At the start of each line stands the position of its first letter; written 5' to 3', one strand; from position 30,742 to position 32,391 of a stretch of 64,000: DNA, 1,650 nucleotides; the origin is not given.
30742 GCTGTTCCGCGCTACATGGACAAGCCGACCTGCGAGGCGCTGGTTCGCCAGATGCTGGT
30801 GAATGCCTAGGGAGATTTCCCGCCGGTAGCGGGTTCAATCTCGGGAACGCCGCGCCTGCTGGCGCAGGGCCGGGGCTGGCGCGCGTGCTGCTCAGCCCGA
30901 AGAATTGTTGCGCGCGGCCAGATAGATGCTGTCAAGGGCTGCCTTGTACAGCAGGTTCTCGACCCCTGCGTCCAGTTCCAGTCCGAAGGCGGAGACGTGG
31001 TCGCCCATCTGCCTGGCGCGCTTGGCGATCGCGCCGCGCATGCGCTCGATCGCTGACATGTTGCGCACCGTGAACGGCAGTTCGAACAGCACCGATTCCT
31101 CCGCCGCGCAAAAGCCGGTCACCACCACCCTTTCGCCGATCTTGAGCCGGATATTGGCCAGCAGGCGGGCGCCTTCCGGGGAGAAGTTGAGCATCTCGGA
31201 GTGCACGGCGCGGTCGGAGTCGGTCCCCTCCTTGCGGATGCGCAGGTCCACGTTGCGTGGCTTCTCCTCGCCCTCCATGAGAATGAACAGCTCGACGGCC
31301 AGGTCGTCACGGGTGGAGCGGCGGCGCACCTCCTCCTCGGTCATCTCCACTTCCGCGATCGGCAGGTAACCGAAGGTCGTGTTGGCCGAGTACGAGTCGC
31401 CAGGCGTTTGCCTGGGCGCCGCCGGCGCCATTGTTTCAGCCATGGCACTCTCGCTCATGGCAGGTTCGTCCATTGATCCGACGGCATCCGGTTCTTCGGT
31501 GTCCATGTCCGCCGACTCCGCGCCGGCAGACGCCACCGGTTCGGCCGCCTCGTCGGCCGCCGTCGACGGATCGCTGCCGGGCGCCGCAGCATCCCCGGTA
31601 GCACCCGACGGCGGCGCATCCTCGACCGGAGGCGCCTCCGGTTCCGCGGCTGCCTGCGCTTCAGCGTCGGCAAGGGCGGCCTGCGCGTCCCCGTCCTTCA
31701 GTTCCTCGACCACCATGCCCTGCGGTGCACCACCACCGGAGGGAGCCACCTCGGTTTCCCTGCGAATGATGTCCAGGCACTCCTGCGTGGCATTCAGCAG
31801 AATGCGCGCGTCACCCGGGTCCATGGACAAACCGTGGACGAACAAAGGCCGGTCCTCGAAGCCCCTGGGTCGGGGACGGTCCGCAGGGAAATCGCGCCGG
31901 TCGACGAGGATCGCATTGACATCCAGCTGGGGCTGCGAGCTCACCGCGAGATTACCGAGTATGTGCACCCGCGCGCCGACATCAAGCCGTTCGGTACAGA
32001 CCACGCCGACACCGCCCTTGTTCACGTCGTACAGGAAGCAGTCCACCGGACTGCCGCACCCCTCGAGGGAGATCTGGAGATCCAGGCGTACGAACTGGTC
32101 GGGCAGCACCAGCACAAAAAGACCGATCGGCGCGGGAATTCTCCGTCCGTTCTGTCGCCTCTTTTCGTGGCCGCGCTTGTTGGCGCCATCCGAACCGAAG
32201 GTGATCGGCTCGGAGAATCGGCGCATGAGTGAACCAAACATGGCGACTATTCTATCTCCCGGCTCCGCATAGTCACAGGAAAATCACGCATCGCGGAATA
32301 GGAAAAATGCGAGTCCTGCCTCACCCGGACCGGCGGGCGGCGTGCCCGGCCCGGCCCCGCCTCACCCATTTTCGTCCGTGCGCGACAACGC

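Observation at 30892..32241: Tandem di-PilZ protein defines a long-spacer PilZ subfamily with four domain copies in this window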

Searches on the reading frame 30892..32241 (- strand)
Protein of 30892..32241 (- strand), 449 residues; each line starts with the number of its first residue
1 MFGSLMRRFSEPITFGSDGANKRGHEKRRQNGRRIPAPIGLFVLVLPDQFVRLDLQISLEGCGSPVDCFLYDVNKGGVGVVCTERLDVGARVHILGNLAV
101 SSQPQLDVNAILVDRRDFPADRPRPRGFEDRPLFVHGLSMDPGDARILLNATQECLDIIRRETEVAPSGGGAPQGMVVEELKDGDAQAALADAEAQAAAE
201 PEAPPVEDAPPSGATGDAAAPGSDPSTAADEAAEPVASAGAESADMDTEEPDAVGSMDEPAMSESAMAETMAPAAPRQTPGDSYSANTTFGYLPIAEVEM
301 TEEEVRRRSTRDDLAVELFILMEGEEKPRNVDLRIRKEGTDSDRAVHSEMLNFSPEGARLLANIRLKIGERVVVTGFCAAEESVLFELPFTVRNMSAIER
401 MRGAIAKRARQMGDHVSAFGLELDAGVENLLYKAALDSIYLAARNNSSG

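Call 5: search_protein_families(library=pfam, proteins=[window:30892-32241:-], max_evalue=1)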
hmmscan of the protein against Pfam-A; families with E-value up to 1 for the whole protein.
window:30892-32241:- (449 aa): 1 family
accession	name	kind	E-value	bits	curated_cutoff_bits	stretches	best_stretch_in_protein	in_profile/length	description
PF07238.19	PilZ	-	3.6e-08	34.1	22.5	2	328-396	6-73/102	PilZ domain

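Call 6: search_protein_families(library=ncbifam, proteins=[window:30892-32241:-], max_evalue=1)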
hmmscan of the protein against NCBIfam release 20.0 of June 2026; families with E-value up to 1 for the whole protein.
window:30892-32241:- (449 aa): 1 family
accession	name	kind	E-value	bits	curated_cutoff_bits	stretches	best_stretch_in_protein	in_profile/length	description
TIGR02266.1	gmx_TIGR02266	paralog_domain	0.082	13.1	68.7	0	51-100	2-51/96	TIGR02266 family protein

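Call 8: search_solved_structures(query=window:30892-32241:-, max_evalue=10, show_alignments=3)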
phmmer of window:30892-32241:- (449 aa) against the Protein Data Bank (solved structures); distinct sequences matched with E-value up to 10: 0.

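Call 10: find_homologous_proteins(query=window:30892-32241:-, max_evalue=0.001)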
Query window:30892-32241:- (449 aa): 4 proteins with E <= 0.001 among 8000 candidates.
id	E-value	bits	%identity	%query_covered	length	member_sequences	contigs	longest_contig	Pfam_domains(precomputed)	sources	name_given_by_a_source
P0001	4.2e-286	967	100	99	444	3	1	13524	PF07238.20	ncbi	-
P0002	1.7e-172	592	64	98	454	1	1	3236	PF07238.20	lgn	-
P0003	1.2e-134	468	56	98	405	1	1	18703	PF07238.20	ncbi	-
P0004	4.3e-115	403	46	100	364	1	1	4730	PF07238.20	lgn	-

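Call 14: find_encoding_contigs(protein=P0001, flank=6000, max_places=4)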
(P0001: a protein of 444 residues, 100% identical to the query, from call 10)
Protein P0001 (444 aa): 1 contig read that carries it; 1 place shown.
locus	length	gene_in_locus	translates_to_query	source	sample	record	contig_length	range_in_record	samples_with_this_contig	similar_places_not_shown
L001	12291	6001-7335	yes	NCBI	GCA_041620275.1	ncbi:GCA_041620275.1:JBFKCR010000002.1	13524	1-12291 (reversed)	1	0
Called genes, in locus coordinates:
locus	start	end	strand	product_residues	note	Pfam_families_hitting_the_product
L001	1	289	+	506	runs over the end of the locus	?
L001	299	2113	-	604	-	PF20250:FapA_N, PF03961:FapA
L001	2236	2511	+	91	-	-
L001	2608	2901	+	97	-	-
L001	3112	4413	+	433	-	PF00285:Citrate_synt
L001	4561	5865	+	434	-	PF00211:Guanylate_cyc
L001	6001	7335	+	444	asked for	PF07238:PilZ (faint)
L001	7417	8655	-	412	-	PF00465:Fe-ADH, PF13685:Fe-ADH_2, PF25137:ADH_Fe_C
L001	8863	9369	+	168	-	-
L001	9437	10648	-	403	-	PF00270:DEAD, PF04851:ResIII, PF00271:Helicase_C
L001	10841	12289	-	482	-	?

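Call 15: find_encoding_contigs(protein=P0003, flank=6000, max_places=4)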
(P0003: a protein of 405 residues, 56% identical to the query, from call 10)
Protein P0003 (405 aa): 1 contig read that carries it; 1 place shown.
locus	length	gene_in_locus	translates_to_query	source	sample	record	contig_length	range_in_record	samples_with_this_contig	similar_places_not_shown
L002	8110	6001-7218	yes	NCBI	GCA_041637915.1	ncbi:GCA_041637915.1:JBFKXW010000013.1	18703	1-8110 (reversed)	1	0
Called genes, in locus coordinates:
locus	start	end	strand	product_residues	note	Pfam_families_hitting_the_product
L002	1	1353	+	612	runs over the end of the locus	PF00999:Na_H_Exchanger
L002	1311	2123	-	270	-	-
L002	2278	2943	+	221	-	PF06035:Peptidase_C93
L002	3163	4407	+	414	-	PF00285:Citrate_synt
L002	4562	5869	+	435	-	PF00211:Guanylate_cyc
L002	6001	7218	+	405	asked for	PF07238:PilZ (faint)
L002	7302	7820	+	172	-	PF01451:LMWPc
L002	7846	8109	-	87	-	?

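Call 36: find_related_loci(query=A2, collection=genome_contigs, flank=8000)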
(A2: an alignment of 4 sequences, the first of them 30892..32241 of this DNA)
Query A2 (449 aa) in genome_contigs; peptide patterns used: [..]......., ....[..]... (x = any residue, [..] = any of these).
386 stretches matched a pattern; 3 encode a relative of the query (tblastn E <= 1e-3); 3 distinct loci.
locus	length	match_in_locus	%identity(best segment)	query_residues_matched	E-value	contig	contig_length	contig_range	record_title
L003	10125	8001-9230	56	1-447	1e-136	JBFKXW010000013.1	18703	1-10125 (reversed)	MAG: Pseudomonadales bacterium isolate Mix_sand24.2022.10.G.5 k141_3460537_length_18703_cov_8.9942, whole genome shotgun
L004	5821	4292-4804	57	2-172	6e-57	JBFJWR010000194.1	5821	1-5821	MAG: Pseudomonadales bacterium isolate Mix_sand19.2022.05.G.27 k141_1918453_length_5821_cov_13.7107, whole genome shotgu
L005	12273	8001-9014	38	29-445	5e-26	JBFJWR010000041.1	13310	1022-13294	MAG: Pseudomonadales bacterium isolate Mix_sand19.2022.05.G.27 k141_4259556_length_13310_cov_14.2108, whole genome shotg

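Call 40: search_protein_families(library=pfam, proteins=[L004:2769-4160:+, L005:7875-9056:+, L005:4192-6063:+, L005:6169-7095:-, L005:6319-7110:+, L005:9563-10897:-, L005:6992-7738:-, L005:10971-11801:-], max_evalue=0.01)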
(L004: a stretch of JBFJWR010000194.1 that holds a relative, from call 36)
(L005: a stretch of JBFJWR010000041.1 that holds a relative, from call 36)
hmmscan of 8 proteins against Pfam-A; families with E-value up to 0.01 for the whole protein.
L004:2769-4160:+ (463 aa): 1 family
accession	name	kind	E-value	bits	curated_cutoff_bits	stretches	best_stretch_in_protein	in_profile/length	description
PF00211.25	Guanylate_cyc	-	2.7e-13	50.3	21.9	1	275-440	9-172/183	Adenylate and Guanylate cyclase catalytic domain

L005:7875-9056:+ (393 aa): 1 family
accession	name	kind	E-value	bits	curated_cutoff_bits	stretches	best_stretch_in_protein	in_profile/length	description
PF07238.19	PilZ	-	9e-07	29.6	22.5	0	231-311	2-64/102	PilZ domain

L005:4192-6063:+ (623 aa): 2 families
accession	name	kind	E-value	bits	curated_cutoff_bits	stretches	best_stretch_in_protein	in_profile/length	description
PF07969.17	Amidohydro_3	-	8.9e-11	42.4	29.7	1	75-226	1-138/472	Amidohydrolase family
PF01979.26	Amidohydro_1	-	0.0012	18.7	25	0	83-116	1-45/345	Amidohydrolase family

L005:6169-7095:- (308 aa): 5 families
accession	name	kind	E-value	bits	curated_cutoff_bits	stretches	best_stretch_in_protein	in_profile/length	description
PF00106.31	adh_short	-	3.7e-46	157.5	26.6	1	42-229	1-192/195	short chain dehydrogenase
PF13561.12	adh_short_C2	-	9e-35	120.8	27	1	48-244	1-201/236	Enoyl-(Acyl carrier protein) reductase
PF01370.27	Epimerase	-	1e-05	25.6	20.9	1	44-148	1-94/240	NAD dependent epimerase/dehydratase family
PF13460.12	NAD_binding_10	-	1.7e-05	25.2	27.2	1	48-254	1-179/184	NAD(P)H-binding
PF08659.16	KR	-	3.5e-05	24.2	22.6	1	45-196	4-159/180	KR domain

L005:6319-7110:+ (263 aa): 0 families

L005:9563-10897:- (444 aa): 1 family
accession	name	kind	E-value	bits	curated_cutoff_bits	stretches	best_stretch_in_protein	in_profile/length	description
PF04286.17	DUF445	-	2.9e-31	110.1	33.8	1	45-416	2-362/368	Protein of unknown function (DUF445)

L005:6992-7738:- (248 aa): 2 families
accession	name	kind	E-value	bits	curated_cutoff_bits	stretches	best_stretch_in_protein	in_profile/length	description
PF03649.18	UPF0014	-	5.3e-52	177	22.6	1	12-231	3-239/242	Uncharacterised protein family (UPF0014)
PF12365.13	DUF3649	-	0.0093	16.1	21.2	0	60-80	6-26/27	Protein of unknown function (DUF3649)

L005:10971-11801:- (276 aa): 0 families

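Call 42: find_encoding_contigs(protein=P0004, flank=5000, max_places=3)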
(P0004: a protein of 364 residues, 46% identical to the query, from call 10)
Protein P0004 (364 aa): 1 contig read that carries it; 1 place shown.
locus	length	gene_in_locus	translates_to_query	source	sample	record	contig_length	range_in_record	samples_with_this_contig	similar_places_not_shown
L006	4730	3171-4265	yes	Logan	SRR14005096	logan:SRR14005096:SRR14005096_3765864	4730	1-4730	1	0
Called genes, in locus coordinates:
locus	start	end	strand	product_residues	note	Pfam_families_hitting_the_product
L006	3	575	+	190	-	?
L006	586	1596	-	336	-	PF00990:GGDEF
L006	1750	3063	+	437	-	PF00211:Guanylate_cyc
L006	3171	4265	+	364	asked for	PF07238:PilZ (weak)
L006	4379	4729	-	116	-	?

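Call 43: find_encoding_contigs(protein=P0002, flank=5000, max_places=3)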
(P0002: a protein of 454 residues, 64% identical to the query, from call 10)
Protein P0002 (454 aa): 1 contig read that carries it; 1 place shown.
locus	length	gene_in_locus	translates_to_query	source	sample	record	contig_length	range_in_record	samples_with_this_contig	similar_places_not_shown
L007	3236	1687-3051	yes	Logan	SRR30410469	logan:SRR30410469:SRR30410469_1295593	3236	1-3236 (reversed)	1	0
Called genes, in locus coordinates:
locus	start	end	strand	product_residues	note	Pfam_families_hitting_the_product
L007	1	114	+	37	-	?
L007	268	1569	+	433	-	PF00211:Guanylate_cyc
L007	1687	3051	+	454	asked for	PF07238:PilZ (faint)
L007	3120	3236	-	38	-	?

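Call 45: predict_structure(alignment_id=A2)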
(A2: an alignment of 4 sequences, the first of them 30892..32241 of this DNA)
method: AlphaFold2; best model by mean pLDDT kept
length: 449 residues; sequences in the alignment: 4
mean_pLDDT: 39.8   pTM: 0.25
mean pLDDT of the five models: 39.8, 34.8, 34.0, 32.5, 32.4
residues with pLDDT >= 90: 0; 70-90: 0; 50-70: 109; < 50: 340
segments of 3 or more residues with pLDDT < 50: 1-63, 73-76, 97-105, 142-187, 200-210, 212-333, 341-366, 393-449
pLDDT, mean of each block of 10 residues (from residue 1): 25 30 29 24 25 39 53 52 66 51 50 57 55 64 46 37 34 29 47 55 41 37 34 32 33 33 31 30 26 27 30 30 37 52 33 30 45 54 53 42 39 38 42 38 34
secondary structure, 60 per line:
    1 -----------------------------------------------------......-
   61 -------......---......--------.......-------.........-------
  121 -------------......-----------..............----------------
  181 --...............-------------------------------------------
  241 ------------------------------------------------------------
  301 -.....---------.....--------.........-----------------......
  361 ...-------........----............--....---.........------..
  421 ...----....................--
elements in order: E54-59 E68-73 E77-82 E91-97 E105-113 E134-139 H151-164 H183-197 H302-306 E316-320 E329-337 H355-363 E371-378 E383-394 H397-400 H404-412 E419-423 H428-447

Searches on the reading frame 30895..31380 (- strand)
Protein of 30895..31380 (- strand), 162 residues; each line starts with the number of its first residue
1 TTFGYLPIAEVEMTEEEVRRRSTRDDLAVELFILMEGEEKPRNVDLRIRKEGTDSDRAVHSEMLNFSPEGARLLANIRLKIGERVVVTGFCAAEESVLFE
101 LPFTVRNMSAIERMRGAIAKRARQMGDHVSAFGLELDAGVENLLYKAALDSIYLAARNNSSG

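Call 62: find_related_loci(query=A5, collection=metagenome_contigs, flank=5000)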
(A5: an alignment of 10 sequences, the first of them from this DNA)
Query A5 (162 aa) in metagenome_contigs; peptide patterns used: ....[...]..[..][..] (x = any residue, [..] = any of these).
92 stretches matched a pattern, but none encodes a relative of the query by tblastn (E <= 1e-3).
